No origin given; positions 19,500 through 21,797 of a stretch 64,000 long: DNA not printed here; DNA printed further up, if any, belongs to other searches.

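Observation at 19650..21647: MurE fused in-frame to a GlmU-type GlcNAc-1-P uridylyltransferase domain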

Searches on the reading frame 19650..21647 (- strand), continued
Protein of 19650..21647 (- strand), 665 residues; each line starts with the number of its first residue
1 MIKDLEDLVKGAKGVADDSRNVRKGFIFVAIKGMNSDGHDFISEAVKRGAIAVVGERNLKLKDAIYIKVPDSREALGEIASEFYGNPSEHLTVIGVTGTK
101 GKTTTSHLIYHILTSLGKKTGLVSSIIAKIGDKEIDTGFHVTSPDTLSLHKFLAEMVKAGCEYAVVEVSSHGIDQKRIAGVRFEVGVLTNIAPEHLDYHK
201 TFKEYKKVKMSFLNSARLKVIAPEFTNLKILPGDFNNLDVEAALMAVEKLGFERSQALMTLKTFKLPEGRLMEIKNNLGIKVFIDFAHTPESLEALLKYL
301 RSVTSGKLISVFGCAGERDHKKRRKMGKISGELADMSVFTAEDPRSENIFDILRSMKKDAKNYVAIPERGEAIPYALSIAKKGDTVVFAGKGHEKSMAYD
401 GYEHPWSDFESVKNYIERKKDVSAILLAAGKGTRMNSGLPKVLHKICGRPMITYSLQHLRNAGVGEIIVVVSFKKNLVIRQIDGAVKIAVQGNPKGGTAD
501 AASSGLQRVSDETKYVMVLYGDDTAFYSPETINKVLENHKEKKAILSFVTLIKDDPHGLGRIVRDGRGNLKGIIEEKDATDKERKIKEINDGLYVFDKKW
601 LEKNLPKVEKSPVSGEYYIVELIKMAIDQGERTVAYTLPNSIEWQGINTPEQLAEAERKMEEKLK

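Call 31: find_related_loci(query=A1, collection=genome_contigs, flank=10000)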
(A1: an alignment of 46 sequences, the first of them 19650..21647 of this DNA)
Query A1 (665 aa) in genome_contigs; peptide patterns used: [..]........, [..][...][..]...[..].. (x = any residue, [..] = any of these).
600 stretches matched a pattern (row limit reached: there are more); 535 encode a relative of the query (tblastn E <= 1e-3); the best 80 are kept; 80 distinct loci.
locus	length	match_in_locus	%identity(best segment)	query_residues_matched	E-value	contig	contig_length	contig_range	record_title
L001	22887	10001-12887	60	3-664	0e+0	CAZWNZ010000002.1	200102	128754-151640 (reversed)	MAG TPA_asm: uncultured Gammaproteobacteria bacterium isolate SRP192927_co3_839 genome assembly, contig: NODE_33_length_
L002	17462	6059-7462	46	14-413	2e-124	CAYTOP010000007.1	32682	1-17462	MAG TPA_asm: uncultured Gammaproteobacteria bacterium isolate SRP050083_co1_427 genome assembly, contig: NODE_467_length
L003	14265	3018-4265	50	9-418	2e-121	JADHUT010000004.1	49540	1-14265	MAG: Candidatus Microgenomates bacterium isolate BS150m-G53 BS-150m-C508, whole genome shotgun sequence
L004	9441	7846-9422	41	87-539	1e-97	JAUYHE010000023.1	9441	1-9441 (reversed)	MAG: bacterium isolate C24_maxbin.080_sub C24_k141_769446, whole genome shotgun sequence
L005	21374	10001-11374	35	15-418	1e-82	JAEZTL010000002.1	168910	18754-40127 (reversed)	MAG: Bacillota bacterium isolate OH_PDB_46 k127_522730, whole genome shotgun sequence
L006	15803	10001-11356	32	18-416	5e-77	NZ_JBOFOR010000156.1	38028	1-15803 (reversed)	MAG: Romboutsia sp. isolate WFFMC_MAG_257 k139_192951_flag=0_multi=21.9689_len=38028, whole genome shotgun sequence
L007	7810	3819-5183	35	18-420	2e-75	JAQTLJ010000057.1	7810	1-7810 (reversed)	MAG: Candidatus Margulisiibacteriota bacterium isolate STA_14 NODE_20301_length_7810_cov_1.830795_Sandtown_A, whole geno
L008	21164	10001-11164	41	79-419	1e-74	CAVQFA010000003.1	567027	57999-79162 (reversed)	MAG: Candidatus Gottesmanbacteria bacterium isolate MFD05942.bin.1.211 genome assembly, contig: contig_16765, whole geno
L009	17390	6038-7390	37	18-408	1e-73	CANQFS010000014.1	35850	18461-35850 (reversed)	MAG: uncultured Clostridia bacterium isolate Lapin-002__bin89 genome assembly, contig: Lapin-002__NODE_1542_length_35850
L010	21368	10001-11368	36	18-418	1e-73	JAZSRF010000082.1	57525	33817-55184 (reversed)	MAG: Clostridia bacterium isolate T1900044539_TS20190005.MAGScoT_cleanbin_000034 SGB_44_k141_1782880, whole genome shotg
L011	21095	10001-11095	43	79-413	7e-73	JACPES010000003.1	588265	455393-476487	MAG: Candidatus Collierbacteria bacterium isolate NC_groundwater_341_Ag_B-0.1um_44_45 GD18-4_B1_scaffold_863802, whole g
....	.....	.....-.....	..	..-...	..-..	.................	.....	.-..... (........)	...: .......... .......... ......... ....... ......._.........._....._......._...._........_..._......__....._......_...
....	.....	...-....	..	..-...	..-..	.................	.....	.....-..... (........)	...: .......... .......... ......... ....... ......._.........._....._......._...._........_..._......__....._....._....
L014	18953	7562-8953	35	15-417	2e-70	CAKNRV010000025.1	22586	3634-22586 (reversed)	MAG TPA_asm: uncultured Clostridium sp. isolate ERR3414573_bin.26_metaWRAP_v1.1_MAG genome assembly, contig: NODE_3182_l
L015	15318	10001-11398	34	15-419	3e-70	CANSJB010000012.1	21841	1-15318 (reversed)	MAG TPA_asm: uncultured Clostridium sp. isolate SRR15633991_bin.32_metawrap_v1.3_MAG genome assembly, contig: NODE.1002_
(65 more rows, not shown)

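Call 34: list_cluster_members(proteins=[P0001, P0004, P0036, P0054, P0122, P0125, P0135, P0137, P0167, P0124])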
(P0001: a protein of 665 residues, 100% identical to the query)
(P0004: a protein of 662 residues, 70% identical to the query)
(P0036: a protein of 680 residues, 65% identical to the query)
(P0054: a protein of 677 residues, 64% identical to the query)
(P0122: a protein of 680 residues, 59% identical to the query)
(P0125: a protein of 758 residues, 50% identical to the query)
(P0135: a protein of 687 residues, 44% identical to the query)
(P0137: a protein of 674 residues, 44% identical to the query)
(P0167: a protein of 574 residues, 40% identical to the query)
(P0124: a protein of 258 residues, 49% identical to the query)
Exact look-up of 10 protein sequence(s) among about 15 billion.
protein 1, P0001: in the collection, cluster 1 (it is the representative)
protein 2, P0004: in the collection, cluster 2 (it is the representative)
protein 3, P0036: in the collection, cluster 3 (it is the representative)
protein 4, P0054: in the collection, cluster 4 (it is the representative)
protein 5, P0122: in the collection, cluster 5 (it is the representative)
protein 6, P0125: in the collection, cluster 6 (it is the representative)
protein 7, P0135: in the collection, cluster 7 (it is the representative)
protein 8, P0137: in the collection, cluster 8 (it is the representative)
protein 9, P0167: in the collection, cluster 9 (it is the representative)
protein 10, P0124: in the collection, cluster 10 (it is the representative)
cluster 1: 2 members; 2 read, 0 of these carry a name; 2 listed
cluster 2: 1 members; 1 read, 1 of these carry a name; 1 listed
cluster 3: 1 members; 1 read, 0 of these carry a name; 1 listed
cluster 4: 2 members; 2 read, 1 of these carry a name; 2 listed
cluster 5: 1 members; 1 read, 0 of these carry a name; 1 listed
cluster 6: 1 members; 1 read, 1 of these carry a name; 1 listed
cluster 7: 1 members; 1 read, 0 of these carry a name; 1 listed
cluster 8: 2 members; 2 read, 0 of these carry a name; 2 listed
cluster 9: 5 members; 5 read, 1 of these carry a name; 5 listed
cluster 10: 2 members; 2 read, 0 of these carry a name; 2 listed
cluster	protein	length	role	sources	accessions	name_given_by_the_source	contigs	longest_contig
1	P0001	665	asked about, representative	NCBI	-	-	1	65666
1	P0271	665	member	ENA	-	-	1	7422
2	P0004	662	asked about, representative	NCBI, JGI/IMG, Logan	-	UDP-N-acetylmuramoyl-L-alanyl-D-glutamate--2,6-diaminopimelate ligase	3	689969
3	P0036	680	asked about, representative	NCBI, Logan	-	-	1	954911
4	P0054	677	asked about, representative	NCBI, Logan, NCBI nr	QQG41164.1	MAG: NTP transferase domain-containing protein [Candidatus Woesebacteria bacterium]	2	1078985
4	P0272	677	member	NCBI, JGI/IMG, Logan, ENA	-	-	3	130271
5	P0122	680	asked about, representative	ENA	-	-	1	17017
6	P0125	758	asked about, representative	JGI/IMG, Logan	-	UDP-N-acetylmuramoyl-L-alanyl-D-glutamate--2,6-diaminopimelate ligase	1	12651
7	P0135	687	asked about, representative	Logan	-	-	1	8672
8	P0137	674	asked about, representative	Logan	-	-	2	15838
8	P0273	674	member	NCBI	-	-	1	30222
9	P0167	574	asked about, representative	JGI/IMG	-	-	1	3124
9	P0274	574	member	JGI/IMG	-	bifunctional UDP-N-acetylglucosamine pyrophosphorylase/glucosamine-1-phosphate ...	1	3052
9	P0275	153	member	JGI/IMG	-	-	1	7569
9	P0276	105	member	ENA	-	-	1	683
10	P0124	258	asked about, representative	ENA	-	-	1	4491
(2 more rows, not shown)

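Call 35: find_encoding_contigs(protein=P0001, flank=3000, max_places=2)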
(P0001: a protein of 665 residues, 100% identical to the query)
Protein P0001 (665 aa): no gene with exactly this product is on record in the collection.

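Call 37: find_encoding_contigs(protein=P0273, flank=10000, max_places=2)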
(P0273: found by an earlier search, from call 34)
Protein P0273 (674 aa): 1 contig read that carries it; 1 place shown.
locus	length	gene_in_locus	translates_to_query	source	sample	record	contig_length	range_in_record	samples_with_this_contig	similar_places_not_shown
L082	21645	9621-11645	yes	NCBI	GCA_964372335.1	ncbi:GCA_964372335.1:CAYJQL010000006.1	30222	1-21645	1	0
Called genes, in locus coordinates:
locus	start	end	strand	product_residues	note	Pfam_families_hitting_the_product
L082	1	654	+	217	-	?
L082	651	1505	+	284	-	-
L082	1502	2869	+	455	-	PF00587:tRNA-synt_2b (weak), PF03129:HGTP_anticodon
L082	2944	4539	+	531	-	PF13230:GATase_4 (weak), PF13522:GATase_6, PF13537:GATase_7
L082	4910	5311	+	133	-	PF02381:MraZ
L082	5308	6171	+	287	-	PF01795:Methyltransf_5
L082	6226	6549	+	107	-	-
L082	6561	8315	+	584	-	PF03717:PBP_dimer, PF13354:Beta-lactamase2 (faint), PF00905:Transpeptidase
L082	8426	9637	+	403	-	PF08245:Mur_ligase_M, PF02875:Mur_ligase_C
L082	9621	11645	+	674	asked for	PF00483:NTP_transferase, PF01128:IspD, PF02348:CTP_transf_3 (faint), PF12804:NTP_transf_3, PF08245:Mur_ligase_M, PF02875:Mur_ligase_C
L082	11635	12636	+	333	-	PF01565:FAD_binding_4, PF02873:MurB_C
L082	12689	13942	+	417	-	PF00275:EPSP_synthase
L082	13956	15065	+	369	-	PF00438:S-AdoMet_synt_N, PF02772:S-AdoMet_synt_M, PF02773:S-AdoMet_synt_C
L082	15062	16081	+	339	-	PF01820:Dala_Dala_lig_N, PF02655:ATP-grasp_3 (weak), PF02222:ATP-grasp, PF07478:Dala_Dala_lig_C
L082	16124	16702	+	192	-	-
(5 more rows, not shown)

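Call 42: predict_structure(alignment_id=A1)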
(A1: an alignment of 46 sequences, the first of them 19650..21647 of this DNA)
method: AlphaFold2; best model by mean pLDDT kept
length: 665 residues; sequences in the alignment: 46
mean_pLDDT: 91.2   pTM: 0.87
mean pLDDT of the five models: 91.2, 90.3, 89.8, 88.7, 88.6
residues with pLDDT >= 90: 469; 70-90: 183; 50-70: 12; < 50: 1
segments of 3 or more residues with pLDDT < 50: none
pLDDT, mean of each block of 10 residues (from residue 1): 68 92 95 86 95 93 91 95 96 94 95 97 92 76 81 97 95 91 96 76 91 96 93 92 98 97 93 95 92 93 95 77 90 95 89 92 93 97 96 86 91 96 94 85 94 96 97 94 95 89 97 96 90 97 95 82 84 81 87 94 95 85 91 91 87 93 89
secondary structure, 60 per line:
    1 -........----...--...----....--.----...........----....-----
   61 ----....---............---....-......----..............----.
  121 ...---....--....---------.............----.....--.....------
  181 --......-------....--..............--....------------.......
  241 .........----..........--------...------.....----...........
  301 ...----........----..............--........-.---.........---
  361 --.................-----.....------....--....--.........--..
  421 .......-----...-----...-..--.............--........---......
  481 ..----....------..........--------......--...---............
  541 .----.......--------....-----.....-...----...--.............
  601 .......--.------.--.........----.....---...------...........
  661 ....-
elements in order: H2-9 E14-16 E26-29 H38-47 E52-55 E65-68 H72-83 H87-90 E92-97 H102-115 E120-123 E127-130 E133-136 H146-158 E163-167 H170-174 E183-188 H196-199 H202-215 E218-221 H234-249 H254-263 E272-274 E281-285 H290-303 E308-315 H320-333 E336-343 H349-357 E363-368 H369-379 E385-389 E396-399 E402-405 H408-416 E419-427 H451-461 E464-471 H475-482 E487-490 H497-506 E515-520 H529-541 E546-552 E561-564 E570-574 E588-597 H598-607 H620-628 E633-637 H650-664
